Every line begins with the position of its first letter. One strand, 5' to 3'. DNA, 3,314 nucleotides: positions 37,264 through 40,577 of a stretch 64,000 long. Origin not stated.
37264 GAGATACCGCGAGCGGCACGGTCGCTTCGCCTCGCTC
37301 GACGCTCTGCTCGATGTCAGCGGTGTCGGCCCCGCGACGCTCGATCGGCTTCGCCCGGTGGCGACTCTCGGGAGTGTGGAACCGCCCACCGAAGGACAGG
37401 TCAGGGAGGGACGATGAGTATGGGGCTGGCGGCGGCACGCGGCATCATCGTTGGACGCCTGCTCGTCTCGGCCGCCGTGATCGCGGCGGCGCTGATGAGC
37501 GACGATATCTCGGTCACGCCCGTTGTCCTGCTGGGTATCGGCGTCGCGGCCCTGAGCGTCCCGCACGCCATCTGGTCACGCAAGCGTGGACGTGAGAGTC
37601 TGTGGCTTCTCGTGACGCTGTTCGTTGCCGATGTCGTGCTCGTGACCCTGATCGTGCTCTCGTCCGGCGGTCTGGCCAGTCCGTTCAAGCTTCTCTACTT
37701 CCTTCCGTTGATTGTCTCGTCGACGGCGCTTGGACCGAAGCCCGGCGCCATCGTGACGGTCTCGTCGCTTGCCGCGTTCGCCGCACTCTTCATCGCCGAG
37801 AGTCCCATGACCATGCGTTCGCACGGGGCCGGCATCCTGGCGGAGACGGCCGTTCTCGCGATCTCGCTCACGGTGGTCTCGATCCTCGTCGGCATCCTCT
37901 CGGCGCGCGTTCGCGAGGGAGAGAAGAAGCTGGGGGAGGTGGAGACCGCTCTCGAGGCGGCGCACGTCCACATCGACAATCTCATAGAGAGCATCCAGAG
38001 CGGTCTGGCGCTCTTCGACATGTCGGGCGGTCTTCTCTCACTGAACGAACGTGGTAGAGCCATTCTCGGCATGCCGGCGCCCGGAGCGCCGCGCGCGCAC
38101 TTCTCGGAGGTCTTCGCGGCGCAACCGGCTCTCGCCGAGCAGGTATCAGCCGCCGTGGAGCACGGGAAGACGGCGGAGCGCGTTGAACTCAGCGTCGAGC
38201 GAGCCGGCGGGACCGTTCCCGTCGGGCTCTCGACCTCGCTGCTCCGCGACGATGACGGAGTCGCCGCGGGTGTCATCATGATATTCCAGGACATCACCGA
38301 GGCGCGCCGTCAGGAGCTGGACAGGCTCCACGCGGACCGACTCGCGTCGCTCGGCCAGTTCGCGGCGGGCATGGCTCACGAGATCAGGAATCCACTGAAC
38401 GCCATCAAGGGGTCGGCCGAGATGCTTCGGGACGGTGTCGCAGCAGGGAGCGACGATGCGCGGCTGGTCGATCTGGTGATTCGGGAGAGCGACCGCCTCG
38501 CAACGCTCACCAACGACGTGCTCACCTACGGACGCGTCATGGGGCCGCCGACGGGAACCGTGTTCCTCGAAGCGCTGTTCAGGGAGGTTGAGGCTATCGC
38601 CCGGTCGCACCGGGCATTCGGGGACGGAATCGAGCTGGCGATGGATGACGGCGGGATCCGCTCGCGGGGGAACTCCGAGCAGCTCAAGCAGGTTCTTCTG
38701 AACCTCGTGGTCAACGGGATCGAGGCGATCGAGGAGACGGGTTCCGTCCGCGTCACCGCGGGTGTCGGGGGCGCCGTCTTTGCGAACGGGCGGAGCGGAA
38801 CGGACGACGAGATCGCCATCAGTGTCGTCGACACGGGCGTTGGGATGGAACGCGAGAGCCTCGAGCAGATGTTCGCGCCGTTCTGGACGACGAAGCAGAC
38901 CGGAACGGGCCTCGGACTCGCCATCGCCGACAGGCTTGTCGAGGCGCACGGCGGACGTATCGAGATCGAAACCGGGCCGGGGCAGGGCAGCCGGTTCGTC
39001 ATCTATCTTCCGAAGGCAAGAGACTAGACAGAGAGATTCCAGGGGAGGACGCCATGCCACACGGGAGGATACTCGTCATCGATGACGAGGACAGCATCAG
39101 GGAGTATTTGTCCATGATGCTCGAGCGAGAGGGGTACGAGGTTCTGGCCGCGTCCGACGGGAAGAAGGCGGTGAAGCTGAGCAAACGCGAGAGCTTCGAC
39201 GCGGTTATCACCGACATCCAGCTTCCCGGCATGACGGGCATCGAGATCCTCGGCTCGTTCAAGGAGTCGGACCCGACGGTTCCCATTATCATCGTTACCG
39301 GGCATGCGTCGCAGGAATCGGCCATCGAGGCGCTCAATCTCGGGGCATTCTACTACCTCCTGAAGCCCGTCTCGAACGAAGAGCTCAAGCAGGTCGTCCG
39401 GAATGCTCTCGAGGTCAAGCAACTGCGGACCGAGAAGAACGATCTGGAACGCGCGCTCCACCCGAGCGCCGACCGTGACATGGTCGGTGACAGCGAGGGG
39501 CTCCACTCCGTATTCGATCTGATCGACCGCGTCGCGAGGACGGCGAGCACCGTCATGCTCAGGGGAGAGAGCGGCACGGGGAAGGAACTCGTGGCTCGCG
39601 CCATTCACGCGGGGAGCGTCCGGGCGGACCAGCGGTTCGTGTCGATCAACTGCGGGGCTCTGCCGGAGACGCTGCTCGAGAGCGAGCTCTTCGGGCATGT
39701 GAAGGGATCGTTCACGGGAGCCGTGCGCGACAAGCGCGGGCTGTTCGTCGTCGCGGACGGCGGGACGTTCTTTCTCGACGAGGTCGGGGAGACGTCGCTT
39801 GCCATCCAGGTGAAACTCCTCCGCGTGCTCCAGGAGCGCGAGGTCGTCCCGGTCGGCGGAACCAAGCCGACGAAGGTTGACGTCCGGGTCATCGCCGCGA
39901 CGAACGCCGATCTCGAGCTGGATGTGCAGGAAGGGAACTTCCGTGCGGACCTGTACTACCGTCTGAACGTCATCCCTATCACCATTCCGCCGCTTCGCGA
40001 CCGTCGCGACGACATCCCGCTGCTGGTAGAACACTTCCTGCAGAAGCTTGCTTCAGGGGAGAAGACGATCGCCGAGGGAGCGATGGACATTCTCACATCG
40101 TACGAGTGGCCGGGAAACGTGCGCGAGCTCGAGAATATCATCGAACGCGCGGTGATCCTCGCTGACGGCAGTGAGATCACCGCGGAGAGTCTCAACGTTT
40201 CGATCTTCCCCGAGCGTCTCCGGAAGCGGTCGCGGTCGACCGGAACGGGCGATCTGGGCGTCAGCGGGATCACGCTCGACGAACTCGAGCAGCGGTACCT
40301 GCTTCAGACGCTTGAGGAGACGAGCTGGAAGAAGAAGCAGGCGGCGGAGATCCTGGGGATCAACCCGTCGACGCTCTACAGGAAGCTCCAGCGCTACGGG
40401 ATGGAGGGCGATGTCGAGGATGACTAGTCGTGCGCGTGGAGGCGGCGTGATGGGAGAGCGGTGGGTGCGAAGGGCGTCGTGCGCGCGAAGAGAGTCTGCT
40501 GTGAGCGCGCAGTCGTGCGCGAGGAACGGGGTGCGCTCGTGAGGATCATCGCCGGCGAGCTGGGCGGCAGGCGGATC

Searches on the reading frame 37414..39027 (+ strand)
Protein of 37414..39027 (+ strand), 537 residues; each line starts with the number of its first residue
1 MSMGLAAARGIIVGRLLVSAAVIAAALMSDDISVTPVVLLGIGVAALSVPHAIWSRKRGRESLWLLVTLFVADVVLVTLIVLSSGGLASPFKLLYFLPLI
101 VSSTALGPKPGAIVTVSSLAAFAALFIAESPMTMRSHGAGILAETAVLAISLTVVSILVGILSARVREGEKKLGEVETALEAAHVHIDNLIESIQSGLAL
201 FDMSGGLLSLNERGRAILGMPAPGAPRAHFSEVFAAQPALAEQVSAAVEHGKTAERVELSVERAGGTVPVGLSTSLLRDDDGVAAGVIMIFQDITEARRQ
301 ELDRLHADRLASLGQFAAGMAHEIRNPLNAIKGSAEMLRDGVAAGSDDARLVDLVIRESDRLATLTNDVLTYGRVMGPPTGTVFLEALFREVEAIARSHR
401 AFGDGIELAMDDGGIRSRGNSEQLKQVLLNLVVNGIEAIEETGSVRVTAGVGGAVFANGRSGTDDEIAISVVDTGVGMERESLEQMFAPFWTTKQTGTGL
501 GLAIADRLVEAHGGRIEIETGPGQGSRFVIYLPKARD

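Call 3: search_protein_families(library=pfam, proteins=[window:37414-39027:+], max_evalue=0.01)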
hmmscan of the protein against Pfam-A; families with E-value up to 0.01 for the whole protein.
window:37414-39027:+ (537 aa): 9 families
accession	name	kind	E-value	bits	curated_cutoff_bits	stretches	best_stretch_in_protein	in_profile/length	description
PF02518.31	HATPase_c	-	2.5e-27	95.9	26.4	1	420-535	2-110/111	Histidine kinase-, DNA gyrase B-, and HSP90-like ATPase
PF00512.31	HisKA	-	9.6e-19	67.6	26.9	1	313-374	2-62/66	His Kinase A (phospho-acceptor) domain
PF08448.16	PAS_4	-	2.8e-10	40.8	23.1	1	192-299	2-110/110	PAS fold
PF00989.32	PAS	-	7.1e-07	29.7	22.6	1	186-294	2-113/113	PAS fold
PF13426.13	PAS_9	-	1.6e-06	28.8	27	1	202-296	7-103/103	PAS domain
PF12860.13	PAS_7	-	2.9e-05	24.6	27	1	191-301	1-114/115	PAS fold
PF25323.1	6TM_PilS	-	7e-05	23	27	1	9-171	19-187/189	PilS-like transmembrane domain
PF13493.11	DUF4118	-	0.0058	16.8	28.4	1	64-169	1-100/107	Domain of unknown function (DUF4118)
PF13581.12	HATPase_c_2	-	0.0071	16.8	27.4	0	442-512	53-112/127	Histidine kinase-like ATPase domain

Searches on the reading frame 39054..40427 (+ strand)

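Call 3: search_protein_families(library=pfam, proteins=[window:39054-40427:+], max_evalue=0.01)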
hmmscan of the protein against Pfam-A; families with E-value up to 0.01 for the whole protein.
window:39054-40427:+ (457 aa): 10 families
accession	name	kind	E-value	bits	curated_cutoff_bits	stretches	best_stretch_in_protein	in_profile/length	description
PF00158.32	Sigma54_activat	-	1.3e-69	233.7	20.2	1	143-309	1-167/168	Sigma-54 interaction domain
PF00072.30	Response_reg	-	1.5e-32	112.5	30.2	1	6-115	1-110/111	Response regulator receiver domain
PF25601.1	AAA_lid_14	-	1.1e-25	89.7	27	1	315-391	1-81/87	AAA+ ATPase lid domain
PF14532.12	Sigma54_activ_2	-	1.6e-16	61.2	25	1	144-314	1-138/138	Sigma-54 interaction domain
PF02954.25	HTH_8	-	1.1e-15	57.5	22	1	407-448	1-42/42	Bacterial regulatory protein, Fis family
PF07728.20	AAA_5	-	8.6e-09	36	22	1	167-285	2-123/139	AAA domain (dynein-related subfamily)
PF13384.12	HTH_23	-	0.00042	20.5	24.6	1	416-451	10-44/50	Homeodomain-like domain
PF13191.12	AAA_16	-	0.0012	19.9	32.6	1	151-215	10-81/167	AAA ATPase domain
PF06490.17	FleQ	-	0.0012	19.6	22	1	5-113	1-101/108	Flagellar regulatory protein FleQ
PF00004.35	AAA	-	0.0038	18.1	21.2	0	167-285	1-110/131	ATPase family associated with various cellular activities (AAA)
